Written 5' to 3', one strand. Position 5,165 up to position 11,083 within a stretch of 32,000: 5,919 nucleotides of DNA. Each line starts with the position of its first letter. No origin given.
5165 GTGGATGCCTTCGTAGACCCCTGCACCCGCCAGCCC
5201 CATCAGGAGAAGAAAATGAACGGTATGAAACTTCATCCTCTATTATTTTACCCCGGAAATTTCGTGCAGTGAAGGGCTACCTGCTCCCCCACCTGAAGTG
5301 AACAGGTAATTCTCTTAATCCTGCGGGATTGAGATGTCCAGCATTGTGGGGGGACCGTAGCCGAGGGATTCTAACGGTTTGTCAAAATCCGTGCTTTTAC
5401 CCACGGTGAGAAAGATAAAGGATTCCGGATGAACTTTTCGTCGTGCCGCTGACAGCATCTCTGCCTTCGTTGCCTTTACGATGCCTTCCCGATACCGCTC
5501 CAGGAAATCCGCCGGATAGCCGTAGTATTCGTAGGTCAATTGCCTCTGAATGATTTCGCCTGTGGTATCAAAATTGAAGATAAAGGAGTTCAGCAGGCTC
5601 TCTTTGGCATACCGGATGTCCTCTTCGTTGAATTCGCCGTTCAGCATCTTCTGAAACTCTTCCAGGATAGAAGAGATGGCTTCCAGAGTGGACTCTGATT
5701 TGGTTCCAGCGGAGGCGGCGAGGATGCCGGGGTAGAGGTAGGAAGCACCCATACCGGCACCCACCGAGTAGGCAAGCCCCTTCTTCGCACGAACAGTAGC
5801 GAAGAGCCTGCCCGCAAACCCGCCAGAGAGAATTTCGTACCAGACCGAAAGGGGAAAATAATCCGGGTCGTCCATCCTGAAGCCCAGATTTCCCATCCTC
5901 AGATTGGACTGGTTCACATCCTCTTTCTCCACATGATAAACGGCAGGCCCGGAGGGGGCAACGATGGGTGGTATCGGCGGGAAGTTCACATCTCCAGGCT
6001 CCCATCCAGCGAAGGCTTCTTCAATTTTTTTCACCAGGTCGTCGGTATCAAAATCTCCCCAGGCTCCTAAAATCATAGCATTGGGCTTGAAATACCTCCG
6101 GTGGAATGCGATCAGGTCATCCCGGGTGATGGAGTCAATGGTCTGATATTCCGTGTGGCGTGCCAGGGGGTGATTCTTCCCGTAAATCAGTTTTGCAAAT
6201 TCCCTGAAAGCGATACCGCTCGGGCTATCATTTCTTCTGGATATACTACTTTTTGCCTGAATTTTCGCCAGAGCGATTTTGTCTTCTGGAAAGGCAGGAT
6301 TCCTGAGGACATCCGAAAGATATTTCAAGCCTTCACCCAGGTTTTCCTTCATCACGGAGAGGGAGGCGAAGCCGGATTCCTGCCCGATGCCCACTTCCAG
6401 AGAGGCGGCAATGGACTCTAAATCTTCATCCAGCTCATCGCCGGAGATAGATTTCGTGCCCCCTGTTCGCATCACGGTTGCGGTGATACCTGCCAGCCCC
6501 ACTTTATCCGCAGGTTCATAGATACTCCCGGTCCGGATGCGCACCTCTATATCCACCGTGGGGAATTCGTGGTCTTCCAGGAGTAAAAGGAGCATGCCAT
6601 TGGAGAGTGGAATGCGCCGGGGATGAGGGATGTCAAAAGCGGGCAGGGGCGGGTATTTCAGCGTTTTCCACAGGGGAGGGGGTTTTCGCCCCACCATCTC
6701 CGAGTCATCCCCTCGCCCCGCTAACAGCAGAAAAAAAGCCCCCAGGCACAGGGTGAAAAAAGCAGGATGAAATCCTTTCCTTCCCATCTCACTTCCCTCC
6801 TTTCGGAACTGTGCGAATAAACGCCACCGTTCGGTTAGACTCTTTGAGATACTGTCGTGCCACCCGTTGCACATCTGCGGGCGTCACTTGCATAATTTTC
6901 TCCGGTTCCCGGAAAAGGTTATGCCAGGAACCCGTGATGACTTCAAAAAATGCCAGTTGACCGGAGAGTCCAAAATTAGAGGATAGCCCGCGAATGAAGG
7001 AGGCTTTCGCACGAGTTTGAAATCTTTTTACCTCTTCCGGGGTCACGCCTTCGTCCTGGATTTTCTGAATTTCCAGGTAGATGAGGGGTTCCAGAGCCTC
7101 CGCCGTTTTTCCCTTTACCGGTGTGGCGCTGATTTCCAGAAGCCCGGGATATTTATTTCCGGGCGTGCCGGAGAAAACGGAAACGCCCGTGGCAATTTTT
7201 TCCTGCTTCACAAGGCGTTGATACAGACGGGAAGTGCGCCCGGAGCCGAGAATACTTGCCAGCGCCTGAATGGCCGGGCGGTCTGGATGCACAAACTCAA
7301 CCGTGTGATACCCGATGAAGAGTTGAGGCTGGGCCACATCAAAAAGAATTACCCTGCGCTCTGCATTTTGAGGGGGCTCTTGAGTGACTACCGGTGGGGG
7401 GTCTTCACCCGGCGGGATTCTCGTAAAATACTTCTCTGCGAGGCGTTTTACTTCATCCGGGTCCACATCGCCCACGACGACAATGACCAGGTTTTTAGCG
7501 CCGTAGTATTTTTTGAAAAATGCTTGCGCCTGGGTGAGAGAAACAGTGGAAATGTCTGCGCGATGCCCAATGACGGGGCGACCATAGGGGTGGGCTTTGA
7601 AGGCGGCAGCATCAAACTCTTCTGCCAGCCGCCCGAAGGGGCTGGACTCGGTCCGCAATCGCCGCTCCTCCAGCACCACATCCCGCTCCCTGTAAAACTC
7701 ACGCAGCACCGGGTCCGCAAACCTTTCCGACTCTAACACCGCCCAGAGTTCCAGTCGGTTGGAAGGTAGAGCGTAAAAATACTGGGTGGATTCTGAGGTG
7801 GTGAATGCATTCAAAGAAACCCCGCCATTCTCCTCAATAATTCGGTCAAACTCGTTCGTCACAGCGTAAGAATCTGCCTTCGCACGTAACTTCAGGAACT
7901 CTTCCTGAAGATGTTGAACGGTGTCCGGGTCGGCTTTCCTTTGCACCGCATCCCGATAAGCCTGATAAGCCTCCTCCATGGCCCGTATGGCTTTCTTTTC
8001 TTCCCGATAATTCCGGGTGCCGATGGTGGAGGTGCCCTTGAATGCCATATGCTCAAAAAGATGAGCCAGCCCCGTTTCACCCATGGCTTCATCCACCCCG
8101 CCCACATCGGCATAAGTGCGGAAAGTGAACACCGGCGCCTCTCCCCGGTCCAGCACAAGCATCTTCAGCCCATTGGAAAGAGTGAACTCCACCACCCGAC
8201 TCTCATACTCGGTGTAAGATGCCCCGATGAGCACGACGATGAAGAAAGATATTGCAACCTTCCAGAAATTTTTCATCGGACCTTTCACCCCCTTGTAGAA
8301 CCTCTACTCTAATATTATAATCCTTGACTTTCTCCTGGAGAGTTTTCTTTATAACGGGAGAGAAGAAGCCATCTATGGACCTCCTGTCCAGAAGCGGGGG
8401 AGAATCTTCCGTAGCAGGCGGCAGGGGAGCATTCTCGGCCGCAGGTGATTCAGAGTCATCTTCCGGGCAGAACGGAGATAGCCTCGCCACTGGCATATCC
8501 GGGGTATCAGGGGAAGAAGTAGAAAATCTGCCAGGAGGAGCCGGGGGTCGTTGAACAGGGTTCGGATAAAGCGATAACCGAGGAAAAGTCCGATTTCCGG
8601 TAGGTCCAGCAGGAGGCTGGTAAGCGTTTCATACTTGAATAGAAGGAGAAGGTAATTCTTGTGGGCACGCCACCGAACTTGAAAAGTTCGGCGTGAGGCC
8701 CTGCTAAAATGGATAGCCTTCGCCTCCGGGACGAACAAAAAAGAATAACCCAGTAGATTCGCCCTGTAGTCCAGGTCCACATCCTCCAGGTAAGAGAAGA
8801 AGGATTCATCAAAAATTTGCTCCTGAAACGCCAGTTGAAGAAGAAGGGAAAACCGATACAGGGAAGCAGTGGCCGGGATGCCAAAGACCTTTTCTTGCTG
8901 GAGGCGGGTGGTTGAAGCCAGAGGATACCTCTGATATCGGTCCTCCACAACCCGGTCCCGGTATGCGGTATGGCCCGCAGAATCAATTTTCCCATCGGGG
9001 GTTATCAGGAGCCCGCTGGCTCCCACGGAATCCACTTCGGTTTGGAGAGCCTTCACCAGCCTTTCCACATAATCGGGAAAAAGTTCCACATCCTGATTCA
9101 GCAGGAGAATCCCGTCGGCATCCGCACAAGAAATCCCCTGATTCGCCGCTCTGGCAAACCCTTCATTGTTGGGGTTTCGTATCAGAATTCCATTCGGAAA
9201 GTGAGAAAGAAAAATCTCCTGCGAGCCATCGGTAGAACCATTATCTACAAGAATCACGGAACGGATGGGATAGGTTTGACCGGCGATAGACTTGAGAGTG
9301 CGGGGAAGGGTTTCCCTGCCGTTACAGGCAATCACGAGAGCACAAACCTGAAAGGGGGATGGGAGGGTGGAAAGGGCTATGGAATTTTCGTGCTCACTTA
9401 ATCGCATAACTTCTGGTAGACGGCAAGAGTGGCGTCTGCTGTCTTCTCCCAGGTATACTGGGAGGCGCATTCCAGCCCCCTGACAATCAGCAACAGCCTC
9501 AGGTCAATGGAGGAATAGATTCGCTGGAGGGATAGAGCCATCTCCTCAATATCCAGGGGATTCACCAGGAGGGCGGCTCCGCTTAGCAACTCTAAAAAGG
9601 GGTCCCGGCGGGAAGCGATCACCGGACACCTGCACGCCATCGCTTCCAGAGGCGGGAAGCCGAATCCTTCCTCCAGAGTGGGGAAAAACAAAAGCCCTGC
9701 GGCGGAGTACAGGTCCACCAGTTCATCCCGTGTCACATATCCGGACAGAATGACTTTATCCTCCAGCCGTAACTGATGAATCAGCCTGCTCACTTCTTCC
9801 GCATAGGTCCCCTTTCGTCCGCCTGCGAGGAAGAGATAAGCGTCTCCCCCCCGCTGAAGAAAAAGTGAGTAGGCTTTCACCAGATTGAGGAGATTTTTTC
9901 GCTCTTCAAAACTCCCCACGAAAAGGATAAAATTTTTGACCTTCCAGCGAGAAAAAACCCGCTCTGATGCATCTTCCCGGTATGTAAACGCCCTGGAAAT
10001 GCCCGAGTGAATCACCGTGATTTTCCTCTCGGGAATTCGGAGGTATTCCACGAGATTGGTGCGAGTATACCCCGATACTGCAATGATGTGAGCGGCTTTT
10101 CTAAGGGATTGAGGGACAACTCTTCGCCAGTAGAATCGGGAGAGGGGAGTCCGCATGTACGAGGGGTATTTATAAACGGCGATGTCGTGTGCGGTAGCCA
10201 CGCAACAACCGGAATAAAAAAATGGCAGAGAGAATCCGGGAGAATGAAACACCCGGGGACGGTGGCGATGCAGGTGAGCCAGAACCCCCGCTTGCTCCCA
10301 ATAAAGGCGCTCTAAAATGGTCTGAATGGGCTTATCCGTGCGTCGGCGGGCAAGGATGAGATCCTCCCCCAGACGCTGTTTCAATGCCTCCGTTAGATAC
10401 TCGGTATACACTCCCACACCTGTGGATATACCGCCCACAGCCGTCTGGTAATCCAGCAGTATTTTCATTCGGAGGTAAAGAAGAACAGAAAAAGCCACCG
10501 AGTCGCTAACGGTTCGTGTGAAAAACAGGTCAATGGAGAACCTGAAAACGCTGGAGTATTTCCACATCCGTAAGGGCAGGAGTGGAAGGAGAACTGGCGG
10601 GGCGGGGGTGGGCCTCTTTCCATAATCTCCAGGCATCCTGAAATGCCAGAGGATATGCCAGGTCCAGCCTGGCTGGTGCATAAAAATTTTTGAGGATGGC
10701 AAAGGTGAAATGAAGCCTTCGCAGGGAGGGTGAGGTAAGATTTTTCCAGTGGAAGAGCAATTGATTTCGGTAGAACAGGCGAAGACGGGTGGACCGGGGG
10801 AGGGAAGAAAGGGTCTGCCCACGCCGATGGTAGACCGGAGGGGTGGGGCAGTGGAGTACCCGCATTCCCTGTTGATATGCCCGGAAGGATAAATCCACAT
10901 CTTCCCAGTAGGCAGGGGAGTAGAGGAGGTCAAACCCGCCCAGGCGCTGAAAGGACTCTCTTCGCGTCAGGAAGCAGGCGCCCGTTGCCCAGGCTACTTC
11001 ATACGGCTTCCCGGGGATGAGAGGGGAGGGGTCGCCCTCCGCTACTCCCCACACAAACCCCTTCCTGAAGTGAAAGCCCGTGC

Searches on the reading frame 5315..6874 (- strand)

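Call 7: search_protein_families(library=pfam, proteins=[window:5315-6874:-], max_evalue=0.001)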
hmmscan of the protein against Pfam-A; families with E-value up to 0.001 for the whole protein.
window:5315-6874:- (519 aa): 2 families
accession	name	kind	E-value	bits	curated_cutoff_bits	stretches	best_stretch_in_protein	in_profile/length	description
PF05193.26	Peptidase_M16_C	-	1.5e-37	129.7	23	1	248-427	1-181/181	Peptidase M16 inactive domain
PF00675.25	Peptidase_M16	-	1.9e-10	41.3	22.3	1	99-240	5-144/149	Insulinase (Peptidase family M16)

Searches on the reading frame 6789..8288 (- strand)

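Call 7: search_protein_families(library=pfam, proteins=[window:6789-8288:-], max_evalue=0.001)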
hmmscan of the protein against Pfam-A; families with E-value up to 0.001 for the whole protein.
window:6789-8288:- (499 aa): 2 families
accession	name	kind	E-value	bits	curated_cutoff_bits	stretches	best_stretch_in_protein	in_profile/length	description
PF05193.26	Peptidase_M16_C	-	9.5e-37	127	23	1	249-424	2-178/181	Peptidase M16 inactive domain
PF00675.25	Peptidase_M16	-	9.1e-14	52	22.3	2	59-107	18-66/149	Insulinase (Peptidase family M16)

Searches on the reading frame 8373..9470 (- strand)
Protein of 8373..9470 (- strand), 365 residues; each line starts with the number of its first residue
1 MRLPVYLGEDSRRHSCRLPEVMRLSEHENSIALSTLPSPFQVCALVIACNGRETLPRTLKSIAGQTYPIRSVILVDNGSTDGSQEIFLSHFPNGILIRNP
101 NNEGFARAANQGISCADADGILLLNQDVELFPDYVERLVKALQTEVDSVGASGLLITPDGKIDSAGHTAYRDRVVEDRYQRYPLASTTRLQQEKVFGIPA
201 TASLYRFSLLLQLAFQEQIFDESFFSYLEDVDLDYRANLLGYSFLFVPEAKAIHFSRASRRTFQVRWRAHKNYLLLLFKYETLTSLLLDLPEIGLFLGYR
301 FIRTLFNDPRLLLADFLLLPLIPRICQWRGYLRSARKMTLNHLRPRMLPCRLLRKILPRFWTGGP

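Call 7: search_protein_families(library=pfam, proteins=[window:8373-9470:-], max_evalue=0.001)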
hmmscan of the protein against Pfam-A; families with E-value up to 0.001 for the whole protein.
window:8373-9470:- (365 aa): 3 families
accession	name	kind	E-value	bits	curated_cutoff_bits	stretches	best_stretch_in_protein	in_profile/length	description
PF00535.33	Glycos_transf_2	-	4.7e-28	98.7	23.3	1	44-210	2-164/168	Glycosyl transferase family 2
PF13641.12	Glyco_tranf_2_3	-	2.4e-09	38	27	1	43-259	3-216/230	Glycosyltransferase like family 2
PF13632.12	Glyco_trans_2_3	-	4.2e-05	23.9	27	1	121-315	2-172/198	Glycosyl transferase family group 2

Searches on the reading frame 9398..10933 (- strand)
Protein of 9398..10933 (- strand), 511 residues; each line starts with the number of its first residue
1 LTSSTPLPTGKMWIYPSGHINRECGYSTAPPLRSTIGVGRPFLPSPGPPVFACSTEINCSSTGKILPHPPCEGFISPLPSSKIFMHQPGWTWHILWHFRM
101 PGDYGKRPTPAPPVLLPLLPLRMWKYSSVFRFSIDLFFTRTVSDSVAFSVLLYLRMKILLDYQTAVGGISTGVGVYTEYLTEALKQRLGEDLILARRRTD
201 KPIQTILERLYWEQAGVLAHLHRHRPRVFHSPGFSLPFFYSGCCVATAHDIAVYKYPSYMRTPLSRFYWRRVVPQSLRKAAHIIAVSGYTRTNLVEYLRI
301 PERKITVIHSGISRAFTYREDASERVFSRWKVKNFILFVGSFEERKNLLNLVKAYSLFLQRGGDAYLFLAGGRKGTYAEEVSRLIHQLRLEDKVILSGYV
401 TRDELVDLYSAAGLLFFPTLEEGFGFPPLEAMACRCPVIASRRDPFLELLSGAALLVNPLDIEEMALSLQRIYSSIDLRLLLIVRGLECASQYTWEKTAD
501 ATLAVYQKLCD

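Call 7: search_protein_families(library=pfam, proteins=[window:9398-10933:-], max_evalue=0.001)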
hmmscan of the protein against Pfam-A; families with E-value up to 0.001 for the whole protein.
window:9398-10933:- (511 aa): 5 families
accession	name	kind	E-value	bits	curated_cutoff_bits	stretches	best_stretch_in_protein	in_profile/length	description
PF00534.26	Glycos_transf_1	-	1.6e-28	99.8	26.4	1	332-475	14-158/172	Glycosyl transferases group 1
PF13692.12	Glyco_trans_1_4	-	4.1e-24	85.9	27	1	335-474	3-141/142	Glycosyl transferases group 1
PF13439.12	Glyco_transf_4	-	1.5e-13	51.6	28.5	1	172-313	3-167/170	Glycosyltransferase Family 4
PF20706.3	GT4-conflict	-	1e-08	35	26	1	279-451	146-321/385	Family 4 Glycosyltransferase in conflict systems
PF13579.12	Glyco_trans_4_4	-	9.6e-06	26.5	29.7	1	215-311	61-158/158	Glycosyl transferase 4-like domain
